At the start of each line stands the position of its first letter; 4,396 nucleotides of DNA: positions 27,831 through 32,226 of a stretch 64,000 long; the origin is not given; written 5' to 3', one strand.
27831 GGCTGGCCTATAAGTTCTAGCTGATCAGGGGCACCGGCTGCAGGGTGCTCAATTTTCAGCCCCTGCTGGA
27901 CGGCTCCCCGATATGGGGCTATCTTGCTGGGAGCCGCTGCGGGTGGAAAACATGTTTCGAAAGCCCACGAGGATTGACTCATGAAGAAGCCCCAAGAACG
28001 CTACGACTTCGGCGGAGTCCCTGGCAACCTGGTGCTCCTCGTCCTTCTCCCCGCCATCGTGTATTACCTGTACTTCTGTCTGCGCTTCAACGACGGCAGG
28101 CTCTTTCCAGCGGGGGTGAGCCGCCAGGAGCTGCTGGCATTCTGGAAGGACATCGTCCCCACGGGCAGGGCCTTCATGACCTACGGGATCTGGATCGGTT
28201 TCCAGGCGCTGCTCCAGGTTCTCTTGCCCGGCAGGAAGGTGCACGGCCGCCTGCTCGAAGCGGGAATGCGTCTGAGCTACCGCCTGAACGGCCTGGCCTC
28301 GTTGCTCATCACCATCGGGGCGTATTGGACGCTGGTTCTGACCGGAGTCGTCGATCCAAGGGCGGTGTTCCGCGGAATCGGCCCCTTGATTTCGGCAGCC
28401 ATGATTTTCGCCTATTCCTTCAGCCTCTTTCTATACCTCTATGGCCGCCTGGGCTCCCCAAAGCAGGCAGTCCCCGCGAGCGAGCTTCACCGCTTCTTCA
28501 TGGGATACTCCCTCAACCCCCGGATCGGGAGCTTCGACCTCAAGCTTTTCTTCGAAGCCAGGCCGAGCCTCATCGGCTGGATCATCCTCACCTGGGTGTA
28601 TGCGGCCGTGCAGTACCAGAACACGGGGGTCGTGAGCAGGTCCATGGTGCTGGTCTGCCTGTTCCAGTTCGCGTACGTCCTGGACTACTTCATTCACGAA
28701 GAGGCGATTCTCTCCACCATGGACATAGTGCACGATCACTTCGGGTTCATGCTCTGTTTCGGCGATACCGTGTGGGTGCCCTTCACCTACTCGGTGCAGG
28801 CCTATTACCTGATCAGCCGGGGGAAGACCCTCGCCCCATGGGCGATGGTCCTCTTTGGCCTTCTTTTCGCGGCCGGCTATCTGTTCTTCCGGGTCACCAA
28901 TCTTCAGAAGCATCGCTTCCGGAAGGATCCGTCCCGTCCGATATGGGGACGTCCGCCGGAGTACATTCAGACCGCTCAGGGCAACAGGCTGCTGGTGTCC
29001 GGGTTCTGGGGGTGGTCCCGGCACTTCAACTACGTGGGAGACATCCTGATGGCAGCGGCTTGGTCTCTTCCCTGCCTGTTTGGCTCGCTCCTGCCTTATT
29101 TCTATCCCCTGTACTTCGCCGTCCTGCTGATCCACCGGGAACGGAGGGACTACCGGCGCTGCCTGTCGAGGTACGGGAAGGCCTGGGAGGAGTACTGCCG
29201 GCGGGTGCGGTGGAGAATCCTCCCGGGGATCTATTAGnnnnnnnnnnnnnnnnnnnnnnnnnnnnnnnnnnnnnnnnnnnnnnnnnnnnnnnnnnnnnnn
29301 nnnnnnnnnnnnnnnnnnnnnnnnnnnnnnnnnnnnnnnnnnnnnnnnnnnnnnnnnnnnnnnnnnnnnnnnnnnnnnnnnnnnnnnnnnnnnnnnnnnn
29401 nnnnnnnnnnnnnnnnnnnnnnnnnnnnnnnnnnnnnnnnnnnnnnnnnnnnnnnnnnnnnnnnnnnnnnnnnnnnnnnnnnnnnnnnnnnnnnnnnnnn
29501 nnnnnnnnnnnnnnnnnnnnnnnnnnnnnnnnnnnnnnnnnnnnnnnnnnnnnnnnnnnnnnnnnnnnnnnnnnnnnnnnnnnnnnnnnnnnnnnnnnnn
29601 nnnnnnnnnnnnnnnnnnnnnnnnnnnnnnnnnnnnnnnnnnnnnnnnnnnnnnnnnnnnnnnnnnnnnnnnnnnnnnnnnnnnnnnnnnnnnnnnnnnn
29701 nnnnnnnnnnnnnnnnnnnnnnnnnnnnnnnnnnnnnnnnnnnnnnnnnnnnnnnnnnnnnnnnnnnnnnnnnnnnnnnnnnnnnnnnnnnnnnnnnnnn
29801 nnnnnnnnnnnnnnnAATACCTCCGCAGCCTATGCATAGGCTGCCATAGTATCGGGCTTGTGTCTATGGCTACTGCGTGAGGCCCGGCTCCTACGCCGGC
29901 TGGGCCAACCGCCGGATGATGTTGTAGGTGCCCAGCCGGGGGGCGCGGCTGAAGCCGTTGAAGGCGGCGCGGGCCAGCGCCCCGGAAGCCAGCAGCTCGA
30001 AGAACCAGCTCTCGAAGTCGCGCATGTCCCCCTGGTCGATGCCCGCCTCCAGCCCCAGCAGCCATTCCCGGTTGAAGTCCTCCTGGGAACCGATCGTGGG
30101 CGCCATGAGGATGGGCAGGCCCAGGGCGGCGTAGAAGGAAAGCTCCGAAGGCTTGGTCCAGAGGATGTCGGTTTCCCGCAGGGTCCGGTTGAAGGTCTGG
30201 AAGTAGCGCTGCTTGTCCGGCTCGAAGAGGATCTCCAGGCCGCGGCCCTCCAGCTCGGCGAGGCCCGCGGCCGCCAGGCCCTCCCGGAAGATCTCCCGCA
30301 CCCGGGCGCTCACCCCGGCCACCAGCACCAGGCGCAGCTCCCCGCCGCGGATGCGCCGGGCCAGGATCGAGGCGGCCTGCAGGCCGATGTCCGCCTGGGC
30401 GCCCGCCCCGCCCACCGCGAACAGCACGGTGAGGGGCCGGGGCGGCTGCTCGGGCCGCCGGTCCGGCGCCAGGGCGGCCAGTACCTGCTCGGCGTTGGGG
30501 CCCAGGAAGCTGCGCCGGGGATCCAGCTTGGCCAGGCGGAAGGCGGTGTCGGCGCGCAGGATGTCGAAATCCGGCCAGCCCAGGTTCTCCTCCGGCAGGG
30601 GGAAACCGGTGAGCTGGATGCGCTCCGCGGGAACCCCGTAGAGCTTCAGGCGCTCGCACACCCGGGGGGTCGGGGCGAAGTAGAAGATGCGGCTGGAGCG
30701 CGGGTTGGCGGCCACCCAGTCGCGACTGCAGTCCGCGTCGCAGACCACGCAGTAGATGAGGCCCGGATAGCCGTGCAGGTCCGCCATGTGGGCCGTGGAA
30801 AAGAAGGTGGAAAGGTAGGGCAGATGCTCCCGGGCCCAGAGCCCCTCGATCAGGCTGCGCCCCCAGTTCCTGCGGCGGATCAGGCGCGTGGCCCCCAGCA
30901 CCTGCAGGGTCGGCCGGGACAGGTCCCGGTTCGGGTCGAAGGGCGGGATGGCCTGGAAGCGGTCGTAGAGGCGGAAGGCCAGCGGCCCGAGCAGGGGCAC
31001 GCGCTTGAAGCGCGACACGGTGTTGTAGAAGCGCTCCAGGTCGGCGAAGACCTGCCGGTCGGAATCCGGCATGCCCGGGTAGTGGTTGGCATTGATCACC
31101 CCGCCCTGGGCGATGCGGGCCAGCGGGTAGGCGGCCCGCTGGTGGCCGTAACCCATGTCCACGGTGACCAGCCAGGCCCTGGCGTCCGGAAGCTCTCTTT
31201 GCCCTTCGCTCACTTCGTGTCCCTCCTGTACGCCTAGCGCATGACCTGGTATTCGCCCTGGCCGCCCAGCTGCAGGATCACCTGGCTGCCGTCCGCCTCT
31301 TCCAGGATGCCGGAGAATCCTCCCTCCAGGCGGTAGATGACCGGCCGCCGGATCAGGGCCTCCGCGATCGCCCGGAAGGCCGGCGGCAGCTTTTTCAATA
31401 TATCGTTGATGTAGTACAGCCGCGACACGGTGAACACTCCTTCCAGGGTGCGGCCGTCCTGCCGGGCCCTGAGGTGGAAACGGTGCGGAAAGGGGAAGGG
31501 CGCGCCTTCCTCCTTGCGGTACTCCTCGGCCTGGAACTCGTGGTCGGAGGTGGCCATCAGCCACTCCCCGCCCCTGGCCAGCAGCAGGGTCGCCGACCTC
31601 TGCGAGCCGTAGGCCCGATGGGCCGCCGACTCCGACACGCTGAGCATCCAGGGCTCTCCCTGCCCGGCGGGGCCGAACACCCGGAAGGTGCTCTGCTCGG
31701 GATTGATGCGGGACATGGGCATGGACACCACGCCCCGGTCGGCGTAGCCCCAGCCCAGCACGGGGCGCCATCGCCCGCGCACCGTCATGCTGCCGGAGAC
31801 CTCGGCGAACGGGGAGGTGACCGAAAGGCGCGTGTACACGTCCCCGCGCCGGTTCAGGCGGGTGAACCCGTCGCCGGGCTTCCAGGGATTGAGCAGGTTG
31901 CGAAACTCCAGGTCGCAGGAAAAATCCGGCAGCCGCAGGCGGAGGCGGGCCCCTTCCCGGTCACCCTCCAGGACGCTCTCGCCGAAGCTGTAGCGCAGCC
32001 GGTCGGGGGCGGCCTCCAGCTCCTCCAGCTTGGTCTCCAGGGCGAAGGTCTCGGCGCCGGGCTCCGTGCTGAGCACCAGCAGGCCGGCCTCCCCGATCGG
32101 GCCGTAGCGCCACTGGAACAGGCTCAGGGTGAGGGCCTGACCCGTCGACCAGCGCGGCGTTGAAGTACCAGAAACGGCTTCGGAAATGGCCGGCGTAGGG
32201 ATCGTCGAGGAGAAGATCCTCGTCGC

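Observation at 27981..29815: Eukaryote-like C-14 sterol reductase convergent with a TMEM97/EBP-type EXPERA protein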

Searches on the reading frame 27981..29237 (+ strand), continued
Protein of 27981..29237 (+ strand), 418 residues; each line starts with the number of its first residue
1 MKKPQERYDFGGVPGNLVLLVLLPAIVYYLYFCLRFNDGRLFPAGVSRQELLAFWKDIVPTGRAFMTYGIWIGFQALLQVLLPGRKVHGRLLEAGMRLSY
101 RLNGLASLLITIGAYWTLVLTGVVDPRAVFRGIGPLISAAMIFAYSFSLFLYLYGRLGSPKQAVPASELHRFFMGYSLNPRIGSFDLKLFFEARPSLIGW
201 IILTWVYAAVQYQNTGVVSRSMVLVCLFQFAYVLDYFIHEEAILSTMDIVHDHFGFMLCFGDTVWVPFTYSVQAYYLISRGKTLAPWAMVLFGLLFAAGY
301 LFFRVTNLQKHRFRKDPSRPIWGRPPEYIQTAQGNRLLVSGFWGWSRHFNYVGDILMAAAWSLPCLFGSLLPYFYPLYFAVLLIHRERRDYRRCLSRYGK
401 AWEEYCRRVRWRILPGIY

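Call 92: find_encoding_contigs(protein=P0090, flank=9000, max_places=1)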
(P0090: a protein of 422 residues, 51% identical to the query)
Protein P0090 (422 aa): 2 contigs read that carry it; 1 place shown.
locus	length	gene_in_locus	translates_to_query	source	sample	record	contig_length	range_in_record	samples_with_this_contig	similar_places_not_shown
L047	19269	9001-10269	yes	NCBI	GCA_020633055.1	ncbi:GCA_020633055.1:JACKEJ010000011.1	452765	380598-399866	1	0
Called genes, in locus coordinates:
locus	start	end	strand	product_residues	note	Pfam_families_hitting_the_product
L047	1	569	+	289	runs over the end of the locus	PF13622:4HBT_3, PF20789:4HBT_3C, PF02551:Acyl_CoA_thio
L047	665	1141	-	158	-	PF00255:GSHPx, PF00578:AhpC-TSA (faint)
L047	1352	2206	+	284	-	-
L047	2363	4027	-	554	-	PF00342:PGI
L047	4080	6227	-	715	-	PF00512:HisKA, PF02518:HATPase_c, PF00072:Response_reg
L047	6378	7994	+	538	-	PF00732:GMC_oxred_N, PF01266:DAO (faint), PF05199:GMC_oxred_C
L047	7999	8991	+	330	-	PF01073:3Beta_HSD, PF01370:Epimerase, PF02719:Polysacc_synt_2, PF04321:RmlD_sub_bind, PF05368:NmrA, PF13460:NAD_binding_10, PF16363:GDP_Man_Dehyd, PF07993:NAD_binding_4, +1 more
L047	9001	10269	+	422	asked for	PF01222:ERG4_ERG24, PF06966:DUF1295 (faint)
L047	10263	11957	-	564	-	PF00657:Lipase_GDSL (weak), PF13472:Lipase_GDSL_2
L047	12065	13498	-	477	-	PF03062:MBOAT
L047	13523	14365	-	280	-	PF10086:YhfC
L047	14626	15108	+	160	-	-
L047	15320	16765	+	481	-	PF00657:Lipase_GDSL (weak), PF13472:Lipase_GDSL_2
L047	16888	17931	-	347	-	PF00069:Pkinase, PF07714:PK_Tyr_Ser-Thr, PF01636:APH (faint)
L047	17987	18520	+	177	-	PF00293:NUDIX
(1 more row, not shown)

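Call 93: find_encoding_contigs(protein=P0054, flank=9000, max_places=1)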
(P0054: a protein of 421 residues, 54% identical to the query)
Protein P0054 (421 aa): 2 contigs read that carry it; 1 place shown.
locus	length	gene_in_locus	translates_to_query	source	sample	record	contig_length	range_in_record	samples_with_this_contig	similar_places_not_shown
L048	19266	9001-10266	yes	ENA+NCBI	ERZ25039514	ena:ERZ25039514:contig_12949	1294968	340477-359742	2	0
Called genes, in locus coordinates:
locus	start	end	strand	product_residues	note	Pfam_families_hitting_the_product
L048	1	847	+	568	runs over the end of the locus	PF21185:RecD_N, PF13086:AAA_11 (faint), PF13604:AAA_30, PF05127:NAT10_TcmA_helicase (faint), PF13245:AAA_19, PF01443:Viral_helicase1 (weak), PF13538:UvrD_C_2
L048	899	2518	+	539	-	PF00732:GMC_oxred_N, PF00890:FAD_binding_2 (faint), PF01266:DAO (faint), PF05199:GMC_oxred_C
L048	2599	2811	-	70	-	-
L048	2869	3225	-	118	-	PF09413:DUF2007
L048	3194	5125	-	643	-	PF01435:Peptidase_M48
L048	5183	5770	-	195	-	PF04011:LemA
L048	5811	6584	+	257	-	PF22612:GH113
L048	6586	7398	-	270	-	PF00106:adh_short, PF08659:KR, PF13561:adh_short_C2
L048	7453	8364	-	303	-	PF13469:Sulfotransfer_3 (faint)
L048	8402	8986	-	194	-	-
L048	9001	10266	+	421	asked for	PF01222:ERG4_ERG24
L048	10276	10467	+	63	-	PF06902:Fer4_19, PF13459:Fer4_15, PF13370:Fer4_13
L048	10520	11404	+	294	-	PF02634:FdhD-NarQ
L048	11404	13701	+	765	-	PF00384:Molybdopterin, PF01568:Molydop_binding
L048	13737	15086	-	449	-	PF01266:DAO (faint), PF01593:Amino_oxidase, PF01946:Thi4 (weak), PF12831:FAD_oxidored (faint), PF13450:NAD_binding_8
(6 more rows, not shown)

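Call 94: find_encoding_contigs(protein=P0098, flank=9000, max_places=1)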
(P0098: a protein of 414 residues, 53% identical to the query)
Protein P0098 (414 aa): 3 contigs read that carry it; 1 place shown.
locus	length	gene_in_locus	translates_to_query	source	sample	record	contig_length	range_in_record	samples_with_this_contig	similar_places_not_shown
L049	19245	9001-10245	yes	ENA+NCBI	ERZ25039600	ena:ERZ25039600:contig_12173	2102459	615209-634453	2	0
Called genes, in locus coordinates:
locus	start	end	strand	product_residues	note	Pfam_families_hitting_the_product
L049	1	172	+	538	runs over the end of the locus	PF00732:GMC_oxred_N, PF00890:FAD_binding_2 (faint), PF05199:GMC_oxred_C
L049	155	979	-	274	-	PF13672:PP2C_2, PF00481:PP2C (faint)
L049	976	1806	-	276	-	PF00069:Pkinase, PF07714:PK_Tyr_Ser-Thr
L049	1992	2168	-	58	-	-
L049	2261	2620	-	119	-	-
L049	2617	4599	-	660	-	PF01435:Peptidase_M48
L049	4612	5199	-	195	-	PF04011:LemA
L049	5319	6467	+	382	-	PF22612:GH113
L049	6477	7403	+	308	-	PF00106:adh_short, PF08659:KR, PF13561:adh_short_C2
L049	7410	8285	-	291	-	-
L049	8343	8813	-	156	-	-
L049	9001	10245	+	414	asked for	PF01222:ERG4_ERG24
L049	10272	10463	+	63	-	PF06902:Fer4_19 (weak), PF13459:Fer4_15, PF13370:Fer4_13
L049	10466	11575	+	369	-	PF08240:ADH_N, PF00107:ADH_zinc_N, PF13602:ADH_zinc_N_2 (weak)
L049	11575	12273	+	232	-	PF00753:Lactamase_B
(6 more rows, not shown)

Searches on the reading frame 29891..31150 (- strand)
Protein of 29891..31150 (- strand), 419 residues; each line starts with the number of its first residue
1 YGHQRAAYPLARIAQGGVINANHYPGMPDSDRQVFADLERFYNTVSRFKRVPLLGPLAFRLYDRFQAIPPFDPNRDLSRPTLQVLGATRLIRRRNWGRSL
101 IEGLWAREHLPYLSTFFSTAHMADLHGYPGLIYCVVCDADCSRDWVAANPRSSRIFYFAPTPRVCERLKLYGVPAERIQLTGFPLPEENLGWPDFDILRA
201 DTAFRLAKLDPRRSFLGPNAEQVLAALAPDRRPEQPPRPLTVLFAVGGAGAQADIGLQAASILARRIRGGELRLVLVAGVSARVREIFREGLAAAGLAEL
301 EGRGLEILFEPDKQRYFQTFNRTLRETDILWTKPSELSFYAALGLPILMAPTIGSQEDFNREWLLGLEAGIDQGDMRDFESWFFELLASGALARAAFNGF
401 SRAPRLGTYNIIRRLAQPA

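Call 101: search_solved_structures(query=window:29891-31150:-, max_evalue=1)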
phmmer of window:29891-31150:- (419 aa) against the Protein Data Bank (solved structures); distinct sequences matched with E-value up to 1: 1.
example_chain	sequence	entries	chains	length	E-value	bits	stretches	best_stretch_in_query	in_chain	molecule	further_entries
7br0_A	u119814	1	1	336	0.95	11.2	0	210-266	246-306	Pyr_redox_2 domain-containing protein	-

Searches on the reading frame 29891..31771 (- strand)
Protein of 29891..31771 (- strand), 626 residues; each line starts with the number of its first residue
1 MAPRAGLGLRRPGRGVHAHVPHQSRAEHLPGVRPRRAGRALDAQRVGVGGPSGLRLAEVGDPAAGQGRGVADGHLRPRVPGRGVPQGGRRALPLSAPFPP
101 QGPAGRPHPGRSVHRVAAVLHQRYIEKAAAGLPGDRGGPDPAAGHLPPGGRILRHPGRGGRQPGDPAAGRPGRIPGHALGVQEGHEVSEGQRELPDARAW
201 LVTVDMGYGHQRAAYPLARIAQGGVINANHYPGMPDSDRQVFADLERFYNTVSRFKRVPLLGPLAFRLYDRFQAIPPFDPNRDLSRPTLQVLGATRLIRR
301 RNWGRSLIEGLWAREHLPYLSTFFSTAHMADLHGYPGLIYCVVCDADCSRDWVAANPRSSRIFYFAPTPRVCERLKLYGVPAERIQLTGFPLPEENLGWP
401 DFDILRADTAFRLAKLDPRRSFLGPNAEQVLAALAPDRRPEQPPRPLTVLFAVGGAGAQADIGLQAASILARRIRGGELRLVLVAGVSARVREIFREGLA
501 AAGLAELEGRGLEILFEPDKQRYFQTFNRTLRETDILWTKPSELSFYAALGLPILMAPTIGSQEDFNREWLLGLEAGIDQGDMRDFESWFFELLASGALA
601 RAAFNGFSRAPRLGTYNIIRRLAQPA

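Call 3: search_protein_families(library=pfam, proteins=[window:29891-31771:-], max_evalue=0.01)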
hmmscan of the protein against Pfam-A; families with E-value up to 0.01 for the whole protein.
window:29891-31771:- (626 aa): 1 family
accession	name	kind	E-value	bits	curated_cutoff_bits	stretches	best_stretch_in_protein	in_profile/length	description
PF22053.2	DUF6938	-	6.5e-10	39.4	27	1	508-564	119-172/236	Domain of unknown function (DUF6938)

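Call 4: search_protein_families(library=ncbifam, proteins=[window:29891-31771:-], max_evalue=0.01)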
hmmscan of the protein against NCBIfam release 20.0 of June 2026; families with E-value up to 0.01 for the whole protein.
window:29891-31771:- (626 aa): 0 families

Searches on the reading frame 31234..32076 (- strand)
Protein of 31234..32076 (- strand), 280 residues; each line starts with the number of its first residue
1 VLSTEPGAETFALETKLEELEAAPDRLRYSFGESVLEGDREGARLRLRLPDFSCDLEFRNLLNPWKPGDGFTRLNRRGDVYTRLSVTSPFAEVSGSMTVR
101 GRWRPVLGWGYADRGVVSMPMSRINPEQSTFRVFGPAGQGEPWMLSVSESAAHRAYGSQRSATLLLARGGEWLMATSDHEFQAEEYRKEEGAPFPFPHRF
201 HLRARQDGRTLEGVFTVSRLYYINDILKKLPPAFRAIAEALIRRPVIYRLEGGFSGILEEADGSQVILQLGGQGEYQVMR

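Call 3: search_protein_families(library=pfam, proteins=[window:31234-32076:-], max_evalue=0.01)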
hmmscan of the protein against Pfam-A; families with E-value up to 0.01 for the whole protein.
window:31234-32076:- (280 aa): 1 family
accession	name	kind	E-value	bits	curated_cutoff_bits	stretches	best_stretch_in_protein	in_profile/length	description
PF17187.10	Svf1_C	-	0.0021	18.3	25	1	151-249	28-132/163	Svf1-like C-terminal lipocalin-like domain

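Call 4: search_protein_families(library=ncbifam, proteins=[window:31234-32076:-], max_evalue=0.01)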
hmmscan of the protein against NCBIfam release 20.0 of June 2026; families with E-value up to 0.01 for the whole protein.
window:31234-32076:- (280 aa): 0 families

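Call 102: search_solved_structures(query=window:31234-32076:-, max_evalue=1)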
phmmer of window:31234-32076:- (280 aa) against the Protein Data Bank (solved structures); distinct sequences matched with E-value up to 1: 1.
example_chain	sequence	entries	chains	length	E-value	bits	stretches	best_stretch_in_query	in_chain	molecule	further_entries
5fac_A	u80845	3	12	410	0.038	16.3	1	91-156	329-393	Alanine racemase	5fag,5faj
